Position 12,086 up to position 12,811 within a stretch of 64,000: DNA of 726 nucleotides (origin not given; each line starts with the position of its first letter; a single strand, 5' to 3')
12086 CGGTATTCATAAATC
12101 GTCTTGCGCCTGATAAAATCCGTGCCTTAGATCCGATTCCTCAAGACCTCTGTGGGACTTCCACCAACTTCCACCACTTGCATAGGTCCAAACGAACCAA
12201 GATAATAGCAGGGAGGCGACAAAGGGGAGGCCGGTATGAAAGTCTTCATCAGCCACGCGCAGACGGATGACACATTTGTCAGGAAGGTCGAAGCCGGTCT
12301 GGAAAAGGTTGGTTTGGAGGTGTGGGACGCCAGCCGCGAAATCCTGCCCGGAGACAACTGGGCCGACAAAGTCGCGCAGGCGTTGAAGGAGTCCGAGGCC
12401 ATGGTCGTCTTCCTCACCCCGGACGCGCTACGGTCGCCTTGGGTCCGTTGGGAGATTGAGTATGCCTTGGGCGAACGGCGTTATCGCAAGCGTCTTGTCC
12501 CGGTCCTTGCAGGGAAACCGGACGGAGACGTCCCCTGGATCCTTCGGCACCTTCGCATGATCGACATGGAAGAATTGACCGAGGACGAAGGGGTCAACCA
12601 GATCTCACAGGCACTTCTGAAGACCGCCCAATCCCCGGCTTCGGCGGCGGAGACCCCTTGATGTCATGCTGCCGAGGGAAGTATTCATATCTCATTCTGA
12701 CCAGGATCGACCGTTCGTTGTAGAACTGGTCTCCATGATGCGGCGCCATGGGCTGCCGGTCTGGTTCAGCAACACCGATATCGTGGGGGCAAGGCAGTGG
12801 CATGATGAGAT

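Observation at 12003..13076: Tandem, translationally coupled stand-alone TIR-domain genes in an AT-rich islet: candidate minimal TIR-based defence or NADase module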

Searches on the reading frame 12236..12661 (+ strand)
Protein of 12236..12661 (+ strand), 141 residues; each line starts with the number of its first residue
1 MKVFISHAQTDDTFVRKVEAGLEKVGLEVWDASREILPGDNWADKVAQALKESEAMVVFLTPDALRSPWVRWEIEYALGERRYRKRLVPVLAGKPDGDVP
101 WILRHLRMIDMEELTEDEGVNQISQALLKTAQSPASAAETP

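Call 3: search_protein_families(library=pfam, proteins=[window:12236-12661:+], max_evalue=0.01)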
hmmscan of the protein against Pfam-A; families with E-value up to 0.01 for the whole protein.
window:12236-12661:+ (141 aa): 4 families
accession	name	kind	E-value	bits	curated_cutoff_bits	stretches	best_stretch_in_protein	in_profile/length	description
PF13676.11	TIR_2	-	1.1e-27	97.4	28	1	3-122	1-120/122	TIR domain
PF01582.25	TIR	-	1.3e-08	35.3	21.3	1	3-85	4-87/179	TIR domain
PF08937.16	ThsB_TIR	-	2.6e-08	34.6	21.2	1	4-90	1-93/100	Thoeris protein ThsB, TIR-like domain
PF10137.14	CAP12-PCTIR_TIR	-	2.1e-05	24.9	24.7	1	2-63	1-62/119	CAP12/Pycsar effector protein, TIR domain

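Call 4: search_protein_families(library=padloc, proteins=[window:12236-12661:+], max_evalue=0.1)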
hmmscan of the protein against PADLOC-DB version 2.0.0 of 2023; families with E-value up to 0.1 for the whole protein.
window:12236-12661:+ (141 aa): 25 families
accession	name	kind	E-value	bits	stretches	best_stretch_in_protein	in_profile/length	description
PDLC02012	SAVED5--SAVED_TIR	-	7.3e-14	49.7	1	2-89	15-101/404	-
PDLC02421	Aga_TIR-PNTD1-PNTD2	-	2e-11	41.7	1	2-111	5-117/430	Class I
PDLC00418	ThsB1|ThsB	-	1.9e-10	38.8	1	2-103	6-112/155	TIR-like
PDLC05062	PDC-S66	-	1.9e-10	38.7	1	3-75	151-224/282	-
PDLC02403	Aga_TIR-PNTD1-PNTD2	-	2.9e-10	37.8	1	2-113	4-118/443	Class I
PDLC00436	ThsB1|ThsB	-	7.4e-10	36.6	1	2-85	37-124/183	TIR-like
PDLC00419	ThsB1|ThsB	-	8e-08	30.3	1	2-86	29-117/165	TIR-like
PDLC00422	ThsB1|ThsB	-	1.1e-06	26.3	1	3-90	43-136/194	TIR-like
PDLC00417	ThsB1|ThsB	-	1.2e-06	26.2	1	3-78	169-245/303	TIR-like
PDLC03015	TIR-NLR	-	1e-05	22.4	1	1-75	2-75/824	-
PDLC00727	Effector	-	1.8e-05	21.4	1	3-71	176-245/590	TIR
PDLC00423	ThsB1|ThsB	-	3.4e-05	21.6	1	2-80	37-120/190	TIR-like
PDLC00425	ThsB1|ThsB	-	4e-05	20.9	1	3-78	254-336/389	TIR-like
PDLC00426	ThsB1|ThsB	-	7.5e-05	20.2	1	3-77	240-321/352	TIR-like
PDLC03016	TIR-TM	-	0.00012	20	1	1-91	1-93/293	-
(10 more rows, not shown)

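Call 7: search_solved_structures(query=window:12236-12661:+, max_evalue=0.01, show_alignments=3)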
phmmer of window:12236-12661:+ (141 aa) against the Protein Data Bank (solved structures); distinct sequences matched with E-value up to 0.01: 32.
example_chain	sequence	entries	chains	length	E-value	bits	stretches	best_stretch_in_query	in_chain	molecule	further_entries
6wt6_A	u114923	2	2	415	1e-08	38.4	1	3-129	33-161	Metazoan TIR-STING fusion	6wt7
7uwg_A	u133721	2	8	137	1.1e-07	35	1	3-91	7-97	Molecular chaperone Tir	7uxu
8g83_A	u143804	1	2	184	2.5e-07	33.9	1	3-91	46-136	NAD(+) hydrolase AbTIR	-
2ndh_A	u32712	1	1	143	9.6e-07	31.9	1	25-132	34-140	Toll/interleukin-1 receptor domain-containing adapter protein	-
4lqd_A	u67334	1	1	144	1.2e-06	31.6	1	26-132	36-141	Toll/interleukin-1 receptor domain-containing adapter protein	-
2y92_A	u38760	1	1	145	1.3e-06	31.6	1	26-132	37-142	TOLL/INTERLEUKIN-1 RECEPTOR DOMAIN-CONTAINING ADAPTER PROTEIN,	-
3ub2_A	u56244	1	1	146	1.3e-06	31.5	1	26-132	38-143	Toll/interleukin-1 receptor domain-containing adapter protein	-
8jzm_A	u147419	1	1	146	1.3e-06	31.5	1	26-132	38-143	Toll/interleukin-1 receptor domain-containing adapter protein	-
4fz5_A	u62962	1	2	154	1.5e-06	31.3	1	26-132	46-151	Toll/interleukin-1 receptor domain-containing adapter protein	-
3ub3_A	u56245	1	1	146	2.1e-06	30.9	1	30-132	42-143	Toll/interleukin-1 receptor domain-containing adapter protein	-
5uzb_A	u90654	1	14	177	2.3e-06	30.7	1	26-132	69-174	Toll/interleukin-1 receptor domain-containing adapter protein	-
3ub4_A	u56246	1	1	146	2.5e-06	30.6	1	26-132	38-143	Toll/interleukin-1 receptor domain-containing adapter protein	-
9fqm_B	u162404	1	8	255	5.4e-06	29.5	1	26-132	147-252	Toll/interleukin-1 receptor domain-containing adapter protein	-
7uxr_A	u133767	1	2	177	6.4e-06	29.3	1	3-89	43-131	TIR domain protein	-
7l6w_A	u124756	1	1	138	8.8e-05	25.6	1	3-111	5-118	Myeloid differentiation primary response protein MyD88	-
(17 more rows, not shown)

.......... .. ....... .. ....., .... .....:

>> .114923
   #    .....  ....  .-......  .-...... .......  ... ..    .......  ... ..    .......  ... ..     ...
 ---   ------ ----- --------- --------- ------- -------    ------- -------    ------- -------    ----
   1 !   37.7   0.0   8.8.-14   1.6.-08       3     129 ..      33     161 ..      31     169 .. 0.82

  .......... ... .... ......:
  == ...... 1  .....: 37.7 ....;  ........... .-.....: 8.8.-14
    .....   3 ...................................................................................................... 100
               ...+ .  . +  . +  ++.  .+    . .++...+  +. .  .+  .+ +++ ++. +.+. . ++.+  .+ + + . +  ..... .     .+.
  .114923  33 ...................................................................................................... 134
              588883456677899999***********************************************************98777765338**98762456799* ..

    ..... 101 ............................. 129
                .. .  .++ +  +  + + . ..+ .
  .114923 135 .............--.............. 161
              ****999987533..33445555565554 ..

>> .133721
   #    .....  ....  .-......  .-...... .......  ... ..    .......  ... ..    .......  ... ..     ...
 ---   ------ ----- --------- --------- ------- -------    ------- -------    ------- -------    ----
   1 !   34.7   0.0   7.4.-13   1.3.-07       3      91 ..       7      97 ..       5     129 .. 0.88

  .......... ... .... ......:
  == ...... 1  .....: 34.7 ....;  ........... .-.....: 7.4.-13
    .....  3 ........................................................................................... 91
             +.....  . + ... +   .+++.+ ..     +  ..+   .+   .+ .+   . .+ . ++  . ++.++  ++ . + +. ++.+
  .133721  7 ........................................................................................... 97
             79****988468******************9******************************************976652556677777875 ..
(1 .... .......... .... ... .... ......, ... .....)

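Call 12: find_homologous_proteins(query=window:12236-12661:+, max_evalue=0.00001)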
Query window:12236-12661:+ (141 aa): 408 proteins with E <= 0.00001 among 466 candidates; the best 120 are listed.
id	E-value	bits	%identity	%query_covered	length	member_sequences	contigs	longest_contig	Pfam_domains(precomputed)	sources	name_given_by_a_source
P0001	1.8e-83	295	95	100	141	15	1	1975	PF01582.26,PF13676.12,PF10137.15,PF08937.17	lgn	-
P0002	6.1e-75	268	87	99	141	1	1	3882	PF01582.26,PF13676.12,PF08937.17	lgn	-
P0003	4.4e-70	252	80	100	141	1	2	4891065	PF01582.26,PF13676.12,PF10137.15,PF08937.17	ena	-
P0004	4.4e-70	252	80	100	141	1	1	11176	PF01582.26,PF13676.12,PF10137.15,PF08937.17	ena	-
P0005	3.4e-69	249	79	100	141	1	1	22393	PF01582.26,PF13676.12,PF10137.15,PF08937.17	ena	-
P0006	3.7e-68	246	84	93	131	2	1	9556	PF01582.26,PF13676.12,PF08937.17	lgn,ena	-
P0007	1.7e-56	208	73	93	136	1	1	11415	PF01582.26,PF13676.12,PF10137.15,PF08937.17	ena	-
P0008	1.7e-56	208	73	93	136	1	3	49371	PF01582.26,PF13676.12,PF10137.15,PF08937.17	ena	-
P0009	2.0e-56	208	74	93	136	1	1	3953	PF01582.26,PF13676.12,PF10137.15,PF08937.17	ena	-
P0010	8.6e-56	205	74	93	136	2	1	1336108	PF01582.26,PF13676.12,PF10137.15,PF08937.17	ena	-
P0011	2.2e-55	204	72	93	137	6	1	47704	PF01582.26,PF13676.12,PF10137.15,PF08937.17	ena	-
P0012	2.7e-55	204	73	90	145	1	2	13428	PF01582.26,PF13676.12,PF10137.15,PF08937.17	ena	-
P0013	3.1e-55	204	74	93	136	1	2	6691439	PF01582.26,PF13676.12,PF10137.15,PF08937.17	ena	-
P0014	3.3e-55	204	73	93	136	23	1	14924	PF01582.26,PF13676.12,PF10137.15,PF08937.17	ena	-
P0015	3.7e-55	203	73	93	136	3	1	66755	PF01582.26,PF13676.12,PF10137.15,PF08937.17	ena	-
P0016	5.4e-55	203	73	93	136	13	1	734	PF01582.26,PF13676.12,PF10137.15,PF08937.17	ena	-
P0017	8.7e-55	202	73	90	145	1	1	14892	PF01582.26,PF13676.12,PF10137.15,PF08937.17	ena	-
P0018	9.5e-55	202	73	90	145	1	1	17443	PF01582.26,PF13676.12,PF10137.15,PF08937.17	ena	-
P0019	1.1e-54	202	72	94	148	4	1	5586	PF01582.26,PF13676.12,PF10137.15,PF08937.17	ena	-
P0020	1.6e-54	201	71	93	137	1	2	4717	PF01582.26,PF13676.12,PF10137.15,PF08937.17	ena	-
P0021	2.0e-54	201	73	90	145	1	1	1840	PF01582.26,PF13676.12,PF10137.15,PF08937.17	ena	-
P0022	3.1e-54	200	73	93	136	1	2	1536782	PF01582.26,PF13676.12,PF08937.17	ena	-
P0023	5.1e-54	200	71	93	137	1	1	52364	PF01582.26,PF13676.12,PF10137.15,PF08937.17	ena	-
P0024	9.5e-54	199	72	91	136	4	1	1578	PF01582.26,PF13676.12,PF10137.15,PF08937.17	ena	-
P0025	1.3e-53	198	71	93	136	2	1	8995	PF01582.26,PF13676.12,PF10137.15,PF08937.17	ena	-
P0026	2.2e-53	198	69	93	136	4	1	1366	PF01582.26,PF13676.12,PF10137.15,PF08937.17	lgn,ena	-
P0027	2.4e-53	198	71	93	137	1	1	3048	PF01582.26,PF13676.12,PF10137.15,PF08937.17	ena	-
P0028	2.8e-53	197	71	93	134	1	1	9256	PF01582.26,PF13676.12,PF08937.17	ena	-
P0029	2.9e-53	197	71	93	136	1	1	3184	PF01582.26,PF13676.12,PF10137.15,PF08937.17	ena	-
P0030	3.3e-53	197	70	93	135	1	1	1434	PF01582.26,PF13676.12,PF10137.15,PF08937.17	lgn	-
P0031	3.3e-53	197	71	93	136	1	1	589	PF01582.26,PF13676.12,PF08937.17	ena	-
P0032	6.1e-53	196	71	91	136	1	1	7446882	PF01582.26,PF13676.12,PF10137.15,PF08937.17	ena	-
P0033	9.2e-53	196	70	93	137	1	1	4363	PF01582.26,PF13676.12,PF10137.15,PF08937.17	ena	-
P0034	1.7e-52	195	73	91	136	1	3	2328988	PF01582.26,PF13676.12,PF08937.17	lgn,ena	-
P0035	2.1e-52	195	73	93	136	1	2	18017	PF01582.26,PF13676.12,PF08937.17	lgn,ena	-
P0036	2.3e-52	194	69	93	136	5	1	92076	PF01582.26,PF13676.12,PF10137.15,PF08937.17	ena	-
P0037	4.9e-52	193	66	98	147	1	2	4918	PF01582.26,PF13676.12,PF10137.15,PF08937.17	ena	-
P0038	7.6e-52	193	70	93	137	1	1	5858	PF01582.26,PF13676.12,PF10137.15,PF08937.17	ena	-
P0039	1.6e-51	192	71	93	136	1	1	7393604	PF01582.26,PF13676.12,PF08937.17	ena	-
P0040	2.3e-51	191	68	93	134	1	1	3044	PF01582.26,PF13676.12,PF08937.17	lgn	-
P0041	2.5e-51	191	68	93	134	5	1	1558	PF01582.26,PF13676.12,PF08937.17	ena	-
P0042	2.6e-51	191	70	93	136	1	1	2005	PF01582.26,PF13676.12,PF10137.15,PF08937.17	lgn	-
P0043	2.9e-51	191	70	93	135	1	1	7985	PF01582.26,PF13676.12,PF10137.15,PF08937.17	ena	-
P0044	6.8e-51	190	68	93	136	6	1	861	PF01582.26,PF13676.12,PF10137.15,PF08937.17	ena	-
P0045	1.1e-50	189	68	93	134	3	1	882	PF01582.26,PF13676.12,PF08937.17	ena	-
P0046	1.4e-50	189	66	92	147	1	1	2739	PF01582.26,PF13676.12,PF08937.17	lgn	-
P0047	2.8e-50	188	68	93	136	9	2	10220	PF01582.26,PF13676.12,PF10137.15,PF08937.17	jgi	jgi:TIR domain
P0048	5.5e-50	187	69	93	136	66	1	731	PF01582.26,PF13676.12,PF10137.15,PF08937.17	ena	-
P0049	9.6e-50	186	65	93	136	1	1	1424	PF01582.26,PF13676.12,PF10137.15,PF08937.17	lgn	-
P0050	1.1e-49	186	68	93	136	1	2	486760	PF01582.26,PF13676.12,PF08937.17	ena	-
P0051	1.2e-49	186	68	93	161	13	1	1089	PF01582.26,PF13676.12,PF10137.15,PF08937.17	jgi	jgi:hypothetical protein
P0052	1.9e-49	185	68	93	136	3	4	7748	PF01582.26,PF13676.12,PF10137.15,PF08937.17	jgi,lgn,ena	-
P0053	2.6e-49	184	67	93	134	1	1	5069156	PF01582.26,PF13676.12,PF08937.17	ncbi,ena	-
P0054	3.2e-49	184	73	86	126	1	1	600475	PF13676.12,PF10137.15,PF08937.17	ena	-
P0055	4.2e-49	184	63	98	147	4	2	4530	PF01582.26,PF13676.12,PF10137.15,PF08937.17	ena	-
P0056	4.3e-49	184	67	93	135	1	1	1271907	PF01582.26,PF13676.12,PF08937.17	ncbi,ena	-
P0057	5.1e-49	184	69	93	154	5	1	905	PF13676.12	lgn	-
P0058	5.4e-49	183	67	93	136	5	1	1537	PF01582.26,PF13676.12,PF10137.15,PF08937.17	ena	-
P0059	5.7e-49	183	66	93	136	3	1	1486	PF01582.26,PF13676.12,PF10137.15,PF08937.17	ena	-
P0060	6.1e-49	183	68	93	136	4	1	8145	PF01582.26,PF13676.12,PF10137.15,PF08937.17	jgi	jgi:ABC-type branched-subunit amino acid transport system substrate-binding protein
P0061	6.1e-49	183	62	98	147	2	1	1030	PF01582.26,PF13676.12,PF10137.15,PF08937.17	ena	-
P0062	8.0e-49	183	66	93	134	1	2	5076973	PF01582.26,PF13676.12,PF08937.17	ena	-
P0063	1.0e-48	183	68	93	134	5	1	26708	PF01582.26,PF13676.12,PF08937.17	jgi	-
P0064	1.1e-48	182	68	93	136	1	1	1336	PF01582.26,PF13676.12,PF10137.15,PF08937.17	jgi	jgi:hypothetical protein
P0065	1.3e-48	182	67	93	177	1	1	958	PF01582.26,PF13676.12,PF10137.15,PF08937.17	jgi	-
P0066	1.8e-48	182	65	93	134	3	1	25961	PF01582.26,PF13676.12,PF08937.17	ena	-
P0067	2.0e-48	182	67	93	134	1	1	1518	PF01582.26,PF13676.12,PF08937.17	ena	-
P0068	3.5e-48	181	63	98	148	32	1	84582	PF01582.26,PF13676.12,PF10137.15,PF08937.17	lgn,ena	-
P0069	4.1e-48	181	67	93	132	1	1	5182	PF01582.26,PF13676.12,PF08937.17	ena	-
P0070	4.8e-48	180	67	93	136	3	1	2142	PF01582.26,PF13676.12,PF10137.15,PF08937.17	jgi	jgi:hypothetical protein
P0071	1.3e-47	179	67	93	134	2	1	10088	PF01582.26,PF13676.12,PF08937.17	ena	-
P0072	1.5e-47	179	64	100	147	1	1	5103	PF01582.26,PF13676.12,PF08937.17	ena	-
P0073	1.6e-47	179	65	93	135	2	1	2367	PF01582.26,PF13676.12,PF10137.15,PF08937.17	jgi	jgi:TIR domain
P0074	1.7e-47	179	66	93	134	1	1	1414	PF01582.26,PF13676.12,PF08937.17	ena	-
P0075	1.7e-47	179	67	93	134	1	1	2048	PF01582.26,PF13676.12,PF08937.17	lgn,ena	-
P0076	1.8e-47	179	65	92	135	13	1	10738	PF01582.26,PF13676.12,PF10137.15,PF08937.17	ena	-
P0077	1.9e-47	178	67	93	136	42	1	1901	PF01582.26,PF13676.12,PF10137.15,PF08937.17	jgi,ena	-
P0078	2.0e-47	178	67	93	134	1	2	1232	PF01582.26,PF13676.12,PF08937.17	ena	-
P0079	2.0e-47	178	67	93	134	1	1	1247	PF01582.26,PF13676.12,PF08937.17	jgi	-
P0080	2.2e-47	178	65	93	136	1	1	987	PF01582.26,PF13676.12,PF10137.15,PF08937.17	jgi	-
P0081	2.5e-47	178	66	93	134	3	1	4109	PF01582.26,PF13676.12,PF08937.17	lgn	-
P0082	5.1e-47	177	62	99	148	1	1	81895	PF01582.26,PF13676.12,PF10137.15,PF08937.17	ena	-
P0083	6.8e-47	177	65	97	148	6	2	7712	PF01582.26,PF13676.12,PF08937.17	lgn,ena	-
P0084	8.2e-47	176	69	86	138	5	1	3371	PF01582.26,PF13676.12,PF10137.15,PF08937.17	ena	-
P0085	8.8e-47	176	64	93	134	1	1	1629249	PF01582.26,PF13676.12,PF08937.17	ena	-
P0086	9.8e-47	176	65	93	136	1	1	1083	PF01582.26,PF13676.12,PF10137.15,PF08937.17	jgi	jgi:hypothetical protein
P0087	1.2e-46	176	66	93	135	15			PF01582.26,PF13676.12,PF10137.15,PF08937.17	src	-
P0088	1.6e-46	175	65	93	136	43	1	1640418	PF01582.26,PF13676.12,PF10137.15,PF08937.17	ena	-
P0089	3.1e-46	175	64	93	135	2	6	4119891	PF01582.26,PF13676.12,PF10137.15,PF08937.17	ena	-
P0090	3.6e-46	174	64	93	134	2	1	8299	PF01582.26,PF13676.12,PF08937.17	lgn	-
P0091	7.3e-46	173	64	93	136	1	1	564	PF01582.26,PF13676.12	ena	-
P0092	2.2e-45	172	61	93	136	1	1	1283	PF01582.26,PF13676.12,PF10137.15,PF08937.17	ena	-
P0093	3.6e-45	171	62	96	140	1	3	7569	PF01582.26,PF13676.12,PF08937.17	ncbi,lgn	ncbi:MAG: toll/interleukin-1 receptor domain-containing protein [bacterium]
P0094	7.4e-45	170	63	93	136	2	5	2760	PF01582.26,PF13676.12,PF10137.15,PF08937.17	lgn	-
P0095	3.1e-44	168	60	98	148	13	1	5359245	PF01582.26,PF13676.12,PF08937.17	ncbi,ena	-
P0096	6.8e-44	167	64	93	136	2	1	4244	PF01582.26,PF13676.12,PF08937.17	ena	-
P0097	9.3e-44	167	60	91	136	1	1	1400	PF01582.26,PF13676.12,PF10137.15,PF08937.17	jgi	jgi:hypothetical protein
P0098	1.0e-43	166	60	93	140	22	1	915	PF01582.26,PF13676.12,PF10137.15,PF08937.17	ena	-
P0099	1.1e-43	166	62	93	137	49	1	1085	PF01582.26,PF13676.12,PF08937.17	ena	-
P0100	1.1e-43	166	63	93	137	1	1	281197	PF01582.26,PF13676.12,PF10137.15,PF08937.17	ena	-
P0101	1.5e-43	166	60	98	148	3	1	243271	PF01582.26,PF13676.12,PF10137.15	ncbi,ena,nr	ncbi:MAG: toll/interleukin-1 receptor domain-containing protein [Gemmatimonadota bacterium]|nr:toll/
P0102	2.1e-43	165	64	93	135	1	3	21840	PF01582.26,PF13676.12,PF08937.17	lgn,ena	-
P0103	2.1e-43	165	64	93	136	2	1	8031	PF01582.26,PF13676.12,PF08937.17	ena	-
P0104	3.4e-43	165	59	93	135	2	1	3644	PF01582.26,PF13676.12,PF10137.15,PF08937.17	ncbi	ncbi:MAG TPA: toll/interleukin-1 receptor domain-containing protein [Pyrinomonadaceae bacterium]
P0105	3.6e-43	165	59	93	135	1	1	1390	PF01582.26,PF13676.12,PF10137.15,PF08937.17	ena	-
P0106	3.9e-43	164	57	93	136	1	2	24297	PF01582.26,PF13676.12,PF08937.17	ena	-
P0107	4.3e-43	164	59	93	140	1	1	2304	PF01582.26,PF13676.12,PF10137.15,PF08937.17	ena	-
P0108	4.7e-43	164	59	93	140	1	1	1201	PF01582.26,PF13676.12,PF10137.15,PF08937.17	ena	-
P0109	5.5e-43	164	60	93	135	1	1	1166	PF01582.26,PF13676.12,PF10137.15,PF08937.17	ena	-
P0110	5.8e-43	164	62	93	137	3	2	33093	PF01582.26,PF13676.12,PF10137.15,PF08937.17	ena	-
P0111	5.8e-43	164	61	93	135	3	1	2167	PF01582.26,PF13676.12,PF10137.15,PF08937.17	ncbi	-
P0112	6.1e-43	164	59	93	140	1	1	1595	PF01582.26,PF13676.12,PF10137.15,PF08937.17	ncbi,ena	-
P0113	6.3e-43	164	59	93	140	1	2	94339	PF01582.26,PF13676.12,PF10137.15,PF08937.17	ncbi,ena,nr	ncbi:MAG: toll/interleukin-1 receptor domain-containing protein [Spirochaetaceae bacterium]|nr:toll/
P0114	6.5e-43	164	59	93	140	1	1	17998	PF01582.26,PF13676.12,PF10137.15,PF08937.17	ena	-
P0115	7.0e-43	164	63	93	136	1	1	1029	PF01582.26,PF13676.12,PF08937.17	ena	-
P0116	9.7e-43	163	63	93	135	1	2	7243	PF01582.26,PF13676.12,PF08937.17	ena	-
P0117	1.0e-42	163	61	93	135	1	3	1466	PF01582.26,PF13676.12,PF10137.15,PF08937.17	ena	-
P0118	1.1e-42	163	59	93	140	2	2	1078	PF01582.26,PF13676.12,PF10137.15,PF08937.17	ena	-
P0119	1.2e-42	163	61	93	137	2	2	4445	PF01582.26,PF13676.12,PF08937.17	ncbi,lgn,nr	ncbi:MAG: toll/interleukin-1 receptor domain-containing protein [Acidobacteria bacterium]|nr:toll/in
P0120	1.2e-42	163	59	93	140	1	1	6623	PF01582.26,PF13676.12,PF10137.15,PF08937.17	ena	-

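Call 13: find_encoding_contigs(protein=P0003, flank=8000, max_places=3)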
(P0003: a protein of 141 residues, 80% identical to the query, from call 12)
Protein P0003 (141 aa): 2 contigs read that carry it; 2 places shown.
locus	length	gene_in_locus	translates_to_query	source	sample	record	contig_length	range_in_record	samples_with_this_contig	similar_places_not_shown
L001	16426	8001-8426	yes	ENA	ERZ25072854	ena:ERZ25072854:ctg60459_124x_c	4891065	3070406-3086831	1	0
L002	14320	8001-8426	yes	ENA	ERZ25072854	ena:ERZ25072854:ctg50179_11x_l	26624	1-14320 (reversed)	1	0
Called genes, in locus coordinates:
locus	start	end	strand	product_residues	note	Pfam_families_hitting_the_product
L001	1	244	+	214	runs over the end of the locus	PF01381:HTH_3, PF12844:HTH_19 (weak), PF13560:HTH_31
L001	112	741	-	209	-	PF02371:Transposase_20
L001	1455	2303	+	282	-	-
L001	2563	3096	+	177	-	-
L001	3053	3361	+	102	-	-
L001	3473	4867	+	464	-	PF24575:TPR_Slam (faint), PF04575:SlipAM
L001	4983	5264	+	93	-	-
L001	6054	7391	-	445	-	PF00082:Peptidase_S8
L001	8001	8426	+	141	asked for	PF01582:TIR, PF08937:ThsB_TIR, PF10137:CAP12-PCTIR_TIR (weak), PF13676:TIR_2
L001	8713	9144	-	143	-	-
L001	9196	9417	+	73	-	-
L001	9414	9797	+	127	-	-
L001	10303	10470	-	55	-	-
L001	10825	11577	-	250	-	PF01738:DLH, PF05448:AXE1 (faint)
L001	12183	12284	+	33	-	-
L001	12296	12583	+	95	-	PF01381:HTH_3, PF12844:HTH_19 (weak)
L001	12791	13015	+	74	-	-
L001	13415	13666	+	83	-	PF22513:FitA-like_RHH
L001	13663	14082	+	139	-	PF01850:PIN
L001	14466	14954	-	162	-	PF01467:CTP_transf_like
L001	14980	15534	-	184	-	PF03602:Cons_hypoth95, PF05175:MTS (weak)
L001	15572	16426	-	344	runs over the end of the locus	PF08240:ADH_N, PF00107:ADH_zinc_N, PF13602:ADH_zinc_N_2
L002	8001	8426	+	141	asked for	PF01582:TIR, PF08937:ThsB_TIR, PF10137:CAP12-PCTIR_TIR (weak), PF13676:TIR_2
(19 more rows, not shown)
